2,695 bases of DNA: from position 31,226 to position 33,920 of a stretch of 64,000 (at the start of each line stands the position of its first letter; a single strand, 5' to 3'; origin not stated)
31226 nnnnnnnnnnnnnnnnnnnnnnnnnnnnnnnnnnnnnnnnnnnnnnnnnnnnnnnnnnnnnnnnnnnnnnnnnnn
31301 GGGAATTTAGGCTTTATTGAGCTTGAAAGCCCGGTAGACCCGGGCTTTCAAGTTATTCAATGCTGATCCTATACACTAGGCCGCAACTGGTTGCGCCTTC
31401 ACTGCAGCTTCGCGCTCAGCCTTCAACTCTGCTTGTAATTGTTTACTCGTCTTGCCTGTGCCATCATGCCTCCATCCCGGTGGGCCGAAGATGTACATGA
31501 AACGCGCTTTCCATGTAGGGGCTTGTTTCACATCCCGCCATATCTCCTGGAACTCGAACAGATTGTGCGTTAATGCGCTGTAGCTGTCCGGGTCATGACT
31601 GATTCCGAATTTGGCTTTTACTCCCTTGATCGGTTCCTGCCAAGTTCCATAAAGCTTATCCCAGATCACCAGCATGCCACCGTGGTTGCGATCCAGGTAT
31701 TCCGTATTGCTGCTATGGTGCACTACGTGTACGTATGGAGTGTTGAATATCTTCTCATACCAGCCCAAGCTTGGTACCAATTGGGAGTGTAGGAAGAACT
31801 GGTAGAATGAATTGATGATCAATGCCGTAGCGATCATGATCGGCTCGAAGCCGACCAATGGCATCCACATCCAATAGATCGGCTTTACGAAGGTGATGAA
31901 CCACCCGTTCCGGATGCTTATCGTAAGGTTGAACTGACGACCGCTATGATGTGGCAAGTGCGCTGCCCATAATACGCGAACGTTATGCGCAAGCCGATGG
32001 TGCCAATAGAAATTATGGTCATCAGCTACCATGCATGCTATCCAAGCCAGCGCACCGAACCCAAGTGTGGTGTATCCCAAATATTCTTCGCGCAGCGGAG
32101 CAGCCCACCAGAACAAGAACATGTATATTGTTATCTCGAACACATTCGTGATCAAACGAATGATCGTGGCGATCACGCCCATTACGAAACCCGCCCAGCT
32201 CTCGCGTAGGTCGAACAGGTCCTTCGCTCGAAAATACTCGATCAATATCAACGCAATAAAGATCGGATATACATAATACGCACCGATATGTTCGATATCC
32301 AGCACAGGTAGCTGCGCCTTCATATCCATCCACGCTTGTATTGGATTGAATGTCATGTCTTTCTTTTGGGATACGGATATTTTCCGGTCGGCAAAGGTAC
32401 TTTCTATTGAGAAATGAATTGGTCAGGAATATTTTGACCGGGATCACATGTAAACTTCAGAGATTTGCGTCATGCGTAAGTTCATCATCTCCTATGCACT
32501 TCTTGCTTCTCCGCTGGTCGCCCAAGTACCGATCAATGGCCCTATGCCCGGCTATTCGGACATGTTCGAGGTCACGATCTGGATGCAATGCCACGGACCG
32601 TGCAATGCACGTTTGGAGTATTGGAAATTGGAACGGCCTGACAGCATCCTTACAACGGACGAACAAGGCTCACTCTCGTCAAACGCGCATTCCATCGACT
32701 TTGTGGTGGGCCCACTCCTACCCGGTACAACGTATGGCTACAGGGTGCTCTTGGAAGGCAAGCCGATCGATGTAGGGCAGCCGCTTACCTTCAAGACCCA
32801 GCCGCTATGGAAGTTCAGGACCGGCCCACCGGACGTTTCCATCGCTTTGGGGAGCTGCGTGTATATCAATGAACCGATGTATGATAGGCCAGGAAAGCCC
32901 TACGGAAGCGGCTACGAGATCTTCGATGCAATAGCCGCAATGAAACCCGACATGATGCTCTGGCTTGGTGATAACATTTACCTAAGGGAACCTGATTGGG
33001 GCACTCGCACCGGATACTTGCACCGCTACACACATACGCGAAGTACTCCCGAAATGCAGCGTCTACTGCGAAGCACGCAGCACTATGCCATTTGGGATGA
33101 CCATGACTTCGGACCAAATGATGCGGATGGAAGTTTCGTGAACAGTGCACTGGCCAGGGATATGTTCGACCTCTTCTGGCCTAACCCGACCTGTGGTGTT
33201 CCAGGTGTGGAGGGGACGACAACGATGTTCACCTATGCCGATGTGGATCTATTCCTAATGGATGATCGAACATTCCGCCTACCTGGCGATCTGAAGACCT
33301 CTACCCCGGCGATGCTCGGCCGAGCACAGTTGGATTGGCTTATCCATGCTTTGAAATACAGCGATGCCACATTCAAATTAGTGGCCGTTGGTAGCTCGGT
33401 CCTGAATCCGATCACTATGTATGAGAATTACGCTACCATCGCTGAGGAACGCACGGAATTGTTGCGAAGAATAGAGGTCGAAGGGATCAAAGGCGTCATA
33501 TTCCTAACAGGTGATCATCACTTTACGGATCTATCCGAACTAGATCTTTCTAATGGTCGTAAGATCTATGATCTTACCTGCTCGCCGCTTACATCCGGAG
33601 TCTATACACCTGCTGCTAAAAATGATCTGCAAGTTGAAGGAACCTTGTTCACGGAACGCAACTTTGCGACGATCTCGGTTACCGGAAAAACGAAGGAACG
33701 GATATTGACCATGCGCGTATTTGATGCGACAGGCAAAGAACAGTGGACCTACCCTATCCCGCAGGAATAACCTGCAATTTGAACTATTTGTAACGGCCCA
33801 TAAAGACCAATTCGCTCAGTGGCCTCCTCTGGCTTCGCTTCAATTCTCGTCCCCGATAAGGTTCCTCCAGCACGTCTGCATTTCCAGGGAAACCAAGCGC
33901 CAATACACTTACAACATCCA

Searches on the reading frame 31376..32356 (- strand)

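Call 69: search_protein_families(library=pfam, proteins=[window:31376-32356:-], max_evalue=0.00001)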
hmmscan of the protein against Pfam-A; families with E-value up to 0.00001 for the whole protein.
window:31376-32356:- (326 aa): 1 family
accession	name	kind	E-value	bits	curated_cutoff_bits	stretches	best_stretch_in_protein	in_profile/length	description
PF04116.19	FA_hydroxylase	-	2.9e-22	79.9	31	1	105-238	1-132/132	Fatty acid hydroxylase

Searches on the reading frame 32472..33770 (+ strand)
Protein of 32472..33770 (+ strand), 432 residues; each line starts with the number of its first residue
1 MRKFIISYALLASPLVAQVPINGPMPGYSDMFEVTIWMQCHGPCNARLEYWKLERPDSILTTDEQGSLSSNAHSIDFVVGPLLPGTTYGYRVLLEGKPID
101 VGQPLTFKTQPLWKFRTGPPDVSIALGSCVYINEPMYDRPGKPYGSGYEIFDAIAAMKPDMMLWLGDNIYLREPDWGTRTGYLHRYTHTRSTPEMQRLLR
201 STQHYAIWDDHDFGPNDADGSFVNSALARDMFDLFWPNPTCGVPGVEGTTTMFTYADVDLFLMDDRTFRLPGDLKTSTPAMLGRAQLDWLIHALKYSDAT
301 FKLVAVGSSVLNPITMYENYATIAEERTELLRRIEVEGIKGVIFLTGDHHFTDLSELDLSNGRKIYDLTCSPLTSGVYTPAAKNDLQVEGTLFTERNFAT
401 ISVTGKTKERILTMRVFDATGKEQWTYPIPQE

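Call 69: search_protein_families(library=pfam, proteins=[window:32472-33770:+], max_evalue=0.00001)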
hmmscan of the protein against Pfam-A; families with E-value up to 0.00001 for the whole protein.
window:32472-33770:+ (432 aa): 1 family
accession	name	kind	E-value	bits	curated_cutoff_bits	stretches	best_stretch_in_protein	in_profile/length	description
PF09423.15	PhoD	-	5.8e-20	72.1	27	1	258-383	154-301/343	PhoD-like phosphatase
